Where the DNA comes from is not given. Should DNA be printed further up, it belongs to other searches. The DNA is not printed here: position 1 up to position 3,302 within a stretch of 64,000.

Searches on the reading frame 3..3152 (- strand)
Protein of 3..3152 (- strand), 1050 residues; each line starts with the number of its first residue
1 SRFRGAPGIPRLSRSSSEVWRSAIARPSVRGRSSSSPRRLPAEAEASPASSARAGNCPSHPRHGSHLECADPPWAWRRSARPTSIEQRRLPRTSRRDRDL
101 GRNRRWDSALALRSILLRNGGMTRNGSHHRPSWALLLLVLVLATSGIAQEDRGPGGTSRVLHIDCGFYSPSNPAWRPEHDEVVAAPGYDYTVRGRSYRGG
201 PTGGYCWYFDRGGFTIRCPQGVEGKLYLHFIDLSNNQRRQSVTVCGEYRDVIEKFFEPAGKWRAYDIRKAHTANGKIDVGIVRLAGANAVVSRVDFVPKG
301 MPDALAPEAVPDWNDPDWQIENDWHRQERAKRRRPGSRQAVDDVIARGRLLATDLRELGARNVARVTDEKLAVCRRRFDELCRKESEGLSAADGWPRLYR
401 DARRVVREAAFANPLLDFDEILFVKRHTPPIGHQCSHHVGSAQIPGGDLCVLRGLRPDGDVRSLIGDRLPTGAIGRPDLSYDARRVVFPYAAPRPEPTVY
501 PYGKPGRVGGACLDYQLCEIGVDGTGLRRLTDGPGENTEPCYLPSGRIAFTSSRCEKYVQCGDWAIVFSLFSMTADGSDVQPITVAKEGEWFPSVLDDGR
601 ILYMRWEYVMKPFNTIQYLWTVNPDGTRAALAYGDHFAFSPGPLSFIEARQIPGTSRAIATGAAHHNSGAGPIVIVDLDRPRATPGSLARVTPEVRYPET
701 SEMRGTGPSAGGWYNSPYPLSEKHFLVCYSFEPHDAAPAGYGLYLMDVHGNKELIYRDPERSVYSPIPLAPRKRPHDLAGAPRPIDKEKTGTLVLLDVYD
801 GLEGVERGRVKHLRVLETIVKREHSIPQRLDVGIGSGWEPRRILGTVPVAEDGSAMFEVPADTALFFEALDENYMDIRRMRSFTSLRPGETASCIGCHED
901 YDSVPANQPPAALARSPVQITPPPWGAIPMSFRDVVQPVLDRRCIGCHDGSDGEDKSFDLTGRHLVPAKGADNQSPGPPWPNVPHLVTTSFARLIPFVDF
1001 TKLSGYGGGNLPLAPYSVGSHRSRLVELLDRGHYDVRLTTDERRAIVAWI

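Call 19: search_protein_families(library=pfam, proteins=[window:3-3152:-], max_evalue=0.001)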
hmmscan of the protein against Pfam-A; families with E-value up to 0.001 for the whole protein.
window:3-3152:- (1050 aa): 2 families
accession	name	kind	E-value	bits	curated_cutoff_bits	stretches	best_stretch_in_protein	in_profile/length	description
PF18582.6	HZS_alpha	-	1.4e-28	99.7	26.6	1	808-899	1-98/98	Hydrazine synthase alpha subunit middle domain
PF07676.18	PD40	-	0.00042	20.7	20.9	0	527-554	1-29/38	WD40-like Beta Propeller Repeat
